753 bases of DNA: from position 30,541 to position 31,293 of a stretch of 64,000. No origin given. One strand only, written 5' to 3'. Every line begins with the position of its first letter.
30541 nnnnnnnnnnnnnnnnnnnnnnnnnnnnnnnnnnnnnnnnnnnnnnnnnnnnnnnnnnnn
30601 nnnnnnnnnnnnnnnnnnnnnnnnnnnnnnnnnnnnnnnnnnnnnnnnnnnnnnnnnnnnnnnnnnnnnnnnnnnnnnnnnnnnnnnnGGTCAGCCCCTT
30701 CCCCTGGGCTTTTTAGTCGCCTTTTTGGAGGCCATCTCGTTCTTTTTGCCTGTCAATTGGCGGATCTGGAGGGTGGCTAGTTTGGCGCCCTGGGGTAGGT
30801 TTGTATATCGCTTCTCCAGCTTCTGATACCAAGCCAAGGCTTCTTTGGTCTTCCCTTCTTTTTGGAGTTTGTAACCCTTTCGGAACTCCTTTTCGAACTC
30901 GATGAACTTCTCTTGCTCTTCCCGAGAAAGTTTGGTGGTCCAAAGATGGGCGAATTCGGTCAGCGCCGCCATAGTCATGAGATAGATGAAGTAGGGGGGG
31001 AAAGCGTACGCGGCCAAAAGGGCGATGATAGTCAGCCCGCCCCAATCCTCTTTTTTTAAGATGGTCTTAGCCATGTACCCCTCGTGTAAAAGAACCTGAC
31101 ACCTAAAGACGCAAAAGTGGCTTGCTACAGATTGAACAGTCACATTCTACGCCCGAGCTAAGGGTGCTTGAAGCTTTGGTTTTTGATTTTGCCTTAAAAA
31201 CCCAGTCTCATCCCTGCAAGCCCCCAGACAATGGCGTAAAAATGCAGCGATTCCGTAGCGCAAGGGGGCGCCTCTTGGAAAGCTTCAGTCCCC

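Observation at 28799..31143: Sigma-54 activator whose sensor is a zinc ribbon plus TPR array, translationally coupled to a small membrane protein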

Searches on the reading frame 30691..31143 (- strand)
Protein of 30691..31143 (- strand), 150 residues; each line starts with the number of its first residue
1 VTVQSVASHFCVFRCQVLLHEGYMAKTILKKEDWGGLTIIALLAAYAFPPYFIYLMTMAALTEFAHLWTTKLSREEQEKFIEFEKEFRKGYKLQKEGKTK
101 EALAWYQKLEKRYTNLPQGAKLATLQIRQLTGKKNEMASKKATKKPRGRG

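Call 4: search_protein_families(library=pfam, proteins=[window:30691-31143:-], max_evalue=0.1)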
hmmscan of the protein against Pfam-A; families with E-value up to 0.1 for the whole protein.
window:30691-31143:- (150 aa): 2 families
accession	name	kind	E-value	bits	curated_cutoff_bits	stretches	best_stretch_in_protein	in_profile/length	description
PF01956.21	EMC3_TMCO1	-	0.023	14.9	27.1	1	46-118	10-84/169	Integral membrane protein EMC3/TMCO1-like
PF03732.24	Retrotrans_gag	-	0.097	13.3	24.1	0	60-100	6-49/97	Retrotransposon gag protein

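Call 19: find_homologous_proteins(query=window:30691-31074:-, max_evalue=0.01)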
Query window:30691-31074:- (127 aa): 193 proteins with E <= 0.01 among 208 candidates; the best 120 are listed.
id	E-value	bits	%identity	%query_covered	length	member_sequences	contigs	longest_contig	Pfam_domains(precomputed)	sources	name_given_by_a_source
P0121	1.8e-69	249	93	100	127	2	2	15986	-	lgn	-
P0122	1.4e-65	237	89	91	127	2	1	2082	-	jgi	-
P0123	9.5e-65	234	90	99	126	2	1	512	-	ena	-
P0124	1.2e-63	231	87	99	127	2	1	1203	-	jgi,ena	jgi:hypothetical protein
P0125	1.9e-63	230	89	96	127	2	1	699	-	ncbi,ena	-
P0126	8.7e-62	224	86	99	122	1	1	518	-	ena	-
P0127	1.2e-61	224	83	100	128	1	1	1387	-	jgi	jgi:hypothetical protein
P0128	1.4e-61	224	84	100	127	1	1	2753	-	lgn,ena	-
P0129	3.3e-61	223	83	100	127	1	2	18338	-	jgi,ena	jgi:hypothetical protein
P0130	4.6e-61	222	83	100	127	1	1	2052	-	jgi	jgi:hypothetical protein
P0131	9.7e-61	221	83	100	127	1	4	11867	-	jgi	jgi:hypothetical protein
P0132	1.9e-60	220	83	98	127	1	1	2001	-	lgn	-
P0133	2.7e-60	220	83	100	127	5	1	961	-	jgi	jgi:hypothetical protein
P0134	6.1e-60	219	81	98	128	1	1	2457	-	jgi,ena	jgi:hypothetical protein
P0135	1.4e-58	214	77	100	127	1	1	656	-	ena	-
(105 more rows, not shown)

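Call 38: search_protein_families(library=pfam, proteins=[window:30694-31074:-], max_evalue=10)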
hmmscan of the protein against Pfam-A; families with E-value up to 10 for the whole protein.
seq(127 aa): 5 families
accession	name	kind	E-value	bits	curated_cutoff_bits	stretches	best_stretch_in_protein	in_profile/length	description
PF01956.21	EMC3_TMCO1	-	0.015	15.5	27.1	1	23-95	10-84/169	Integral membrane protein EMC3/TMCO1-like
PF03732.24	Retrotrans_gag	-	0.072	13.8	24.1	1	37-77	6-49/97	Retrotransposon gag protein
PF00515.34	TPR_1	-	0.16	12.3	27.8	1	64-85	5-26/34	Tetratricopeptide repeat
PF16055.10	DUF4798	-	0.18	12.2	27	1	43-93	9-58/100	Domain of unknown function (DUF4798)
PF10252.14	PP28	-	0.36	11.7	25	1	47-81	24-57/82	Casein kinase substrate phosphoprotein PP28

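Call 42: search_protein_families(library=ncbifam, proteins=[window:30691-31074:-], max_evalue=0.001)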
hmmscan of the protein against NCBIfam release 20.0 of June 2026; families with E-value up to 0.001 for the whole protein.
window:30691-31074:- (127 aa): 0 families
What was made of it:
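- On Psp-type system: The small protein matches no Pfam or NCBIfam family (calls 38, 42).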

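Call 53: predict_structure(alignment_id=A4)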
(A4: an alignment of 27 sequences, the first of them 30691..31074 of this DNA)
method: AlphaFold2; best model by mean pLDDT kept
length: 127 residues; sequences in the alignment: 27
mean_pLDDT: 64.3   pTM: 0.40
mean pLDDT of the five models: 64.3, 63.3, 62.5, 62.3, 60.9
residues with pLDDT >= 90: 0; 70-90: 49; 50-70: 53; < 50: 25
segments of 3 or more residues with pLDDT < 50: 1-4, 6-8, 112-127
pLDDT, mean of each block of 10 residues (from residue 1): 46 60 63 61 54 72 80 81 81 71 71 45 44
secondary structure, 60 per line:
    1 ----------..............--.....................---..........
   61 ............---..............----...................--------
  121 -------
elements in order: H11-24 H27-47 H51-72 H76-89 H94-112
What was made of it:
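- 30691..31074 (-): Small partner gene, 127 aa. It encodes a hydrophobic segment (residues about 12-45) with an invariant FPPYF kink, one TPR-like unit plus capping helix (about 58-112), and a variable basic tail. AF2 helices (call 53).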

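Call 56: fold_search(model_id=the predicted structure, library=pdb)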
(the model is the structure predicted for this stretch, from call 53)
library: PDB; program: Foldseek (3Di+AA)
matches with E <= 10: 322; with E <= 0.001: 0
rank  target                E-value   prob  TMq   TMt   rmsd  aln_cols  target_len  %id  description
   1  2n8i_MODEL_1_A        3.9e-01  0.82  0.33  0.41  12.2        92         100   20  Solution NMR Structure of Designed Protein DA05, Northeast Structural Genomics Consortium (NESG) Target OR626 (released 2016-01-20)
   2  4apo_A                7.8e-01  0.57  0.30  0.27   4.5        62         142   26  AIP TPR domain in complex with human Tomm20 peptide (released 2013-01-23)
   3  2vko_A                7.8e-01  0.47  0.35  0.42  12.4        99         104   17  Structure of the soluble domain of the membrane protein TM1634 from Thermotoga maritima (released 2008-04-08)
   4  4aif_A                8.3e-01  0.60  0.29  0.27   4.3        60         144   27  AIP TPR domain in complex with human Hsp90 peptide (released 2013-01-23)
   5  2vkj_A                8.8e-01  0.60  0.37  0.44  13.2        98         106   15  Structure of the soluble domain of the membrane protein TM1634 from Thermotoga maritima (released 2008-04-08)
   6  4cgq_A                1.0e+00  0.38  0.24  0.32   4.8        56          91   28  Full length Tah1 bound to HSP90 peptide SRMEEVD (released 2014-12-17)
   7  8re7_A                1.2e+00  0.72  0.38  0.13   3.4        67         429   25  Aspartyl/Asparaginyl beta-hydroxylase (AspH) R735W variant in complex with Mn, 2-oxoglutarate and a Factor X derived p (released 2024-12-18)
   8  2vko_B                1.2e+00  0.47  0.37  0.45  12.3        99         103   18  Structure of the soluble domain of the membrane protein TM1634 from Thermotoga maritima (released 2008-04-08)
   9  9k7w_D                1.3e+00  0.69  0.38  0.49   3.5        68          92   24  Crystal structure of designed nickel-induced homotrimer C3-Ni1-HH*3-18 (released 2025-10-29)
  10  8re5_A                1.3e+00  0.69  0.38  0.13   3.4        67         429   25  Aspartyl/Asparaginyl beta-hydroxylase (AspH) R735Q variant in complex with Mn, 2-oxosuberate and a Factor X derived pe (released 2024-12-18)
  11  2vko_C                1.3e+00  0.47  0.38  0.45  13.2        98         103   15  Structure of the soluble domain of the membrane protein TM1634 from Thermotoga maritima (released 2008-04-08)
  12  4apo_B                1.3e+00  0.44  0.29  0.25   4.5        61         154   26  AIP TPR domain in complex with human Tomm20 peptide (released 2013-01-23)
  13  9mm5_A                1.5e+00  0.82  0.38  0.67   2.1        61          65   16  CGRP Receptor in complex with dC2_049 (released 2026-01-28)
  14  5iwa_T                1.5e+00  0.38  0.34  0.41   8.1        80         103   22  Crystal structure of the 30S ribosomal subunit from Thermus thermophilus in complex with the GE81112 peptide antibioti (released 2016-04-27)
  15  6yyy_A                1.6e+00  0.60  0.38  0.13   3.9        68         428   24  Aspartyl/Asparaginyl beta-hydroxylase (AspH) oxygenase and TPR domains in complex with manganese, 4,4-dimethyl-2-oxogl (released 2021-03-17)
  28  9up5_A                2.0e+00  0.47  0.35  0.14   9.4        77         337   16  Crystal structure of LapB from Klebsiella pneumoniae (released 2026-03-04)
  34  4zlh_A                2.4e+00  0.72  0.35  0.14   2.2        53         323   19  Structure of the LapB cytoplasmic domain at 2 angstroms (released 2015-11-11)
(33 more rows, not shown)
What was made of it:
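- Tried and rejected: TPR-type proteins are frequent among the weak hits, but nothing is usable (call 56).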

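Call 63: search_protein_representatives(alignment_id=A4)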
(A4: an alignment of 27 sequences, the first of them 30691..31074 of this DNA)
Query: 27 sequences, 127 profile positions. Proteins with E-value up to 0.001 (for the whole library): 74; up to 1e-10: 25; up to 1e-30: 5. The best 74 are listed.
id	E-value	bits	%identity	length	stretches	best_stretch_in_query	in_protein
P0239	1.5e-56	206.1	-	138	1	3-124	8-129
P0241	4.9e-37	143.1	-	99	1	2-72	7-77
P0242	2.2e-35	137.7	-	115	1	35-118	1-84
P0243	2.1e-32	128.1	-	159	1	2-110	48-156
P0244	9.1e-32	126.0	-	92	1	33-118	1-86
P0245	1.4e-30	122.2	-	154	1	2-118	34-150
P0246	3.5e-28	114.4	-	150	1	4-120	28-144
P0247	1.2e-24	103.1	-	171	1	4-115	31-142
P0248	3.7e-24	101.4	-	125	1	6-123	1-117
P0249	4.4e-22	94.7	-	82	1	52-112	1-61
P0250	1.3e-21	93.2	-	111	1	6-110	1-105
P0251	7.1e-21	90.8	-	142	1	4-123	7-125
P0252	1.2e-20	90.1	-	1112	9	64-105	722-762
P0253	1.5e-16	76.8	-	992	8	65-102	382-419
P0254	9.0e-16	74.3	-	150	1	38-118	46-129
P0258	6.2e-13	65.1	-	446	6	64-99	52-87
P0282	3.2e-06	43.4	-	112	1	18-107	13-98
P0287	1.4e-05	41.3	-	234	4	65-101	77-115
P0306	2.2e-04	37.5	-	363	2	4-123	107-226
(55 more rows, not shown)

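Call 64: search_protein_families(library=pfam, proteins=[P0252, P0258, P0287, P0306, P0247, P0243], max_evalue=0.001)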
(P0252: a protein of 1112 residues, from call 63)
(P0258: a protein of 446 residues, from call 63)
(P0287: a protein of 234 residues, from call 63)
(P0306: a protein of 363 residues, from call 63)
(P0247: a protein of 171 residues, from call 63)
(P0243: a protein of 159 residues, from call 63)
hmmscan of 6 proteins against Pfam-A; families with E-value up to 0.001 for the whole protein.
P0252 (1112 aa): 17 families
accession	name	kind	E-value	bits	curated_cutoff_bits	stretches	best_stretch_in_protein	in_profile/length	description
PF13174.12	TPR_6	-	1.8e-39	132.1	26.3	0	848-880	1-33/33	Tetratricopeptide repeat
PF07719.23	TPR_2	-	9.5e-39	128.8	27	0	847-876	1-30/34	Tetratricopeptide repeat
PF00515.34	TPR_1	-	4.8e-27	93.1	27.8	0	632-661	1-30/34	Tetratricopeptide repeat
PF13432.12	TPR_16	-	1.3e-22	80.3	32.7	2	681-748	3-61/65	Tetratricopeptide repeat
PF13428.12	TPR_14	-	2.7e-19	68.1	23.5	0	977-1012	2-35/44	Tetratricopeptide repeat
PF13424.12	TPR_12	-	2.3e-15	57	30.1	1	632-705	3-75/77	Tetratricopeptide repeat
PF24575.1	TPR_Slam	-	7.2e-15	55.7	35.2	0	678-723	50-93/104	Surface lipoprotein assembly modifier, N-terminal TPR repeats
PF13181.12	TPR_8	-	1.9e-10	40.5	25.7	0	675-703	1-29/34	Tetratricopeptide repeat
PF20308.4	TPR-S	-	3.8e-09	37.5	27.6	0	694-760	5-57/102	Tetratricopeptide Repeats-Sensor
PF25772.1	HEAT_RRP12_N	-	1.3e-07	31.7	27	0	994-1036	11-52/275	RRP12-like, N-terminal HEAT repeats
PF13079.11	DUF3916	-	5.1e-07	30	22.3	0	707-740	35-68/151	Protein of unknown function (DUF3916)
PF08579.17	RPM2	-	2.5e-06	28.3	27.6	0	904-918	82-96/119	Mitochondrial ribonuclease P subunit (RPM2)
PF21545.3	T7SS_EccA1_N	-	4.6e-06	26.6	27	0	670-733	199-256/272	T7SS, ESX-1 secretion system protein EccA1, N-terminal domain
PF13414.12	TPR_11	-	1.1e-05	25.5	26.8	0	983-1001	1-19/42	TPR repeat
PF16068.10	DUF4810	-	7.1e-05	23.7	34.7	0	724-752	51-79/85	Domain of unknown function (DUF4810)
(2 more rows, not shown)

P0258 (446 aa): 19 families
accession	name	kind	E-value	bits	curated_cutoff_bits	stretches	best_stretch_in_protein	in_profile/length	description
PF13174.12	TPR_6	-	2.3e-20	72.2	26.3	0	93-124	2-33/33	Tetratricopeptide repeat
PF13428.12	TPR_14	-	4.8e-16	58.1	23.5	0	227-256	8-37/44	Tetratricopeptide repeat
PF13181.12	TPR_8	-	3.1e-09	36.7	25.7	0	223-248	4-29/34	Tetratricopeptide repeat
PF15606.11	Ntox34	-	1.2e-07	32.2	25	0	110-179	2-71/80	Bacterial toxin 34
PF21973.2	DUF6925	-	2.3e-07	30.9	27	0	65-95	243-273/300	Family of unknown function (DUF6925)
PF13431.12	TPR_17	-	8.2e-07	29.3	24.4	0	335-357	11-33/34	Tetratricopeptide repeat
PF00515.34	TPR_1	-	1.7e-06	28.1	27.8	0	48-78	1-31/34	Tetratricopeptide repeat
PF13432.12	TPR_16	-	1.9e-06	28.6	32.7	0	98-167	4-64/65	Tetratricopeptide repeat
PF13424.12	TPR_12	-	2.2e-06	28.2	30.1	0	53-121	8-75/77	Tetratricopeptide repeat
PF05211.17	NLBH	-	5.8e-06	26.5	24.6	0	157-197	71-110/254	Neuraminyllactose-binding hemagglutinin precursor (NLBH)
PF13374.12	TPR_10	-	5.9e-06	26.6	27.5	0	337-358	2-23/42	Tetratricopeptide repeat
PF07719.23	TPR_2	-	7.3e-06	26.2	27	0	222-251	3-32/34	Tetratricopeptide repeat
PF13399.11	LytR_C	-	1.6e-05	26.1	22.2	0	124-182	10-64/86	LytR cell envelope-related transcriptional attenuator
PF03698.18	UPF0180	-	0.00018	22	25.4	0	131-151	10-30/77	Uncharacterised protein family (UPF0180)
PF12688.13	TPR_5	-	0.00022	21.9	24.2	0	343-406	44-105/119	Tetratrico peptide repeat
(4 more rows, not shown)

P0287 (234 aa): 15 families
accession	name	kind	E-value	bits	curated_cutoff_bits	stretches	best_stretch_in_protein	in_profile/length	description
PF13428.12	TPR_14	-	1e-15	57.1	23.5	0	120-153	6-38/44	Tetratricopeptide repeat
PF13174.12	TPR_6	-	2e-14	53.6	26.3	0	118-147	3-32/33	Tetratricopeptide repeat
PF07719.23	TPR_2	-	1e-13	50.7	27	0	117-146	3-32/34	Tetratricopeptide repeat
PF13432.12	TPR_16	-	2.3e-13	50.8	32.7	1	79-148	4-64/65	Tetratricopeptide repeat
PF13424.12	TPR_12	-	8.1e-13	48.8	30.1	0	39-99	13-72/77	Tetratricopeptide repeat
PF00515.34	TPR_1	-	3e-11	43.1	27.8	0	115-143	1-29/34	Tetratricopeptide repeat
PF13374.12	TPR_10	-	4.3e-08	33.3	27.5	0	116-143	3-30/42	Tetratricopeptide repeat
PF13176.12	TPR_7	-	5.8e-08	32.7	27.9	0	117-140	1-24/36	Tetratricopeptide repeat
PF01535.26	PPR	-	1.1e-07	32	25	0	183-200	12-29/31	PPR repeat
PF14559.12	TPR_19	-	1.9e-07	31.7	25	0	85-157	4-66/68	Tetratricopeptide repeat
PF13181.12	TPR_8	-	2e-07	31.1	25.7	0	118-142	4-28/34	Tetratricopeptide repeat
PF24575.1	TPR_Slam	-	2.5e-07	31.5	35.2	0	38-75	56-91/104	Surface lipoprotein assembly modifier, N-terminal TPR repeats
PF13041.12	PPR_2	-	9e-06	26.1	30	0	183-200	15-32/50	PPR repeat family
PF13414.12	TPR_11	-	3.6e-05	23.8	26.8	0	122-139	1-18/42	TPR repeat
PF20308.4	TPR-S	-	0.00012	23.1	27.6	0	45-101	2-47/102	Tetratricopeptide Repeats-Sensor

P0306 (363 aa): 1 family
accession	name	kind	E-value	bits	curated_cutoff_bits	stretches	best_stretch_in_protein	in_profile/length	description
PF07238.19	PilZ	-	1.9e-11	44.6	22.5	1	253-355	1-100/102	PilZ domain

P0247 (171 aa): 0 families

P0243 (159 aa): 0 families
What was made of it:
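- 30691..31074 (-): Profile positions 64-100 hit repeats of bona fide TPR proteins (calls 63, 64).
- Its residues 64-100 behave as a TPR unit (calls 63, 64).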

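Call 67: find_encoding_contigs(protein=P0306, flank=4000, max_places=2)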
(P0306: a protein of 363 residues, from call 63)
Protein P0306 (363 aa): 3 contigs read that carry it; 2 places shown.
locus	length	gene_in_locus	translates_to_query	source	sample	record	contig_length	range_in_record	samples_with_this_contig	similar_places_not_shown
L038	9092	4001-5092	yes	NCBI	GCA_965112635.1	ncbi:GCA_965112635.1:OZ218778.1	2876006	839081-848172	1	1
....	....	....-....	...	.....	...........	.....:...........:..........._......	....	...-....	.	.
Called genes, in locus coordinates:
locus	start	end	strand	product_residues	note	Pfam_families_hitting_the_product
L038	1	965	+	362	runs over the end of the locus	-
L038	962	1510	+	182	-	-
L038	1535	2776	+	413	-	PF00990:GGDEF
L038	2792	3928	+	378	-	PF00465:Fe-ADH, PF13685:Fe-ADH_2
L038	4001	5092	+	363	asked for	PF07238:PilZ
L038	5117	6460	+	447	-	PF13598:DUF4139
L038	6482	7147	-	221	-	PF01895:PhoU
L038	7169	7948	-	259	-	PF00005:ABC_tran, PF13304:AAA_21 (faint)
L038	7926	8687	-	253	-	PF00005:ABC_tran, PF13304:AAA_21 (weak)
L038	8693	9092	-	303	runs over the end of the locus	PF00528:BPD_transp_1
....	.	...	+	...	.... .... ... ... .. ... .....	-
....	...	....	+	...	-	-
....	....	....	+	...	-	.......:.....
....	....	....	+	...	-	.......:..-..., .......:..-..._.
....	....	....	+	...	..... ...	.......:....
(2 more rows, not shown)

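Call 68: find_encoding_contigs(protein=P0243, flank=3500, max_places=1)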
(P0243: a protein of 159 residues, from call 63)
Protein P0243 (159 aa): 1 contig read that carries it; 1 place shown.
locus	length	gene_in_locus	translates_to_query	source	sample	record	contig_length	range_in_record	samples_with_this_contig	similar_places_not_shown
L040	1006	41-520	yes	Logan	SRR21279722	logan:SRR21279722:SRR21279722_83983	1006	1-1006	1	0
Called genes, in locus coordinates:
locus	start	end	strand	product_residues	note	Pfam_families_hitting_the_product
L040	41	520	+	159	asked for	-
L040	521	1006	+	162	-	?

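Call 69: find_encoding_contigs(protein=P0251, flank=3500, max_places=1)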
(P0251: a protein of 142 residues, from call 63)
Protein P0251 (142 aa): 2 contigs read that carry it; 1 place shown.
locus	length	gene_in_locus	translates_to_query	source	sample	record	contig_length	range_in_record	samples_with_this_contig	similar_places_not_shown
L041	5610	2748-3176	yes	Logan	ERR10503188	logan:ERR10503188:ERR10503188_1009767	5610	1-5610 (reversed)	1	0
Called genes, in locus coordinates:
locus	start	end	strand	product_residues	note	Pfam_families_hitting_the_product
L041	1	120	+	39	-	?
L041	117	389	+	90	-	PF00312:Ribosomal_S15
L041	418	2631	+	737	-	PF01138:RNase_PH, PF03725:RNase_PH_C, PF03726:PNPase, PF01138:RNase_PH, PF00013:KH_1, PF00575:S1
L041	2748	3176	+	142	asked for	-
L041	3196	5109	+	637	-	PF13432:TPR_16 (weak), PF13424:TPR_12 (weak), PF00158:Sigma54_activat, PF14532:Sigma54_activ_2, PF00004:AAA (weak), PF07728:AAA_5, PF25601:AAA_lid_14, PF02954:HTH_8, +11 more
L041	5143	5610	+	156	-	?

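Call 70: find_encoding_contigs(protein=P0282, flank=3500, max_places=1)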
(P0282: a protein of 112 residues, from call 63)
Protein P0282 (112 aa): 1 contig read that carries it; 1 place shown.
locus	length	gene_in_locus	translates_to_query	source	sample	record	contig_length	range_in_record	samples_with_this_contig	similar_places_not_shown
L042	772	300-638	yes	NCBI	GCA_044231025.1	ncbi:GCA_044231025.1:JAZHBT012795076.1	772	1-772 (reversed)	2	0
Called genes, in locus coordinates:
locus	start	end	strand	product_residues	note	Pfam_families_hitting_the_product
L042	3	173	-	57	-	?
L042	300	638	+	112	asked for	-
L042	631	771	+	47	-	?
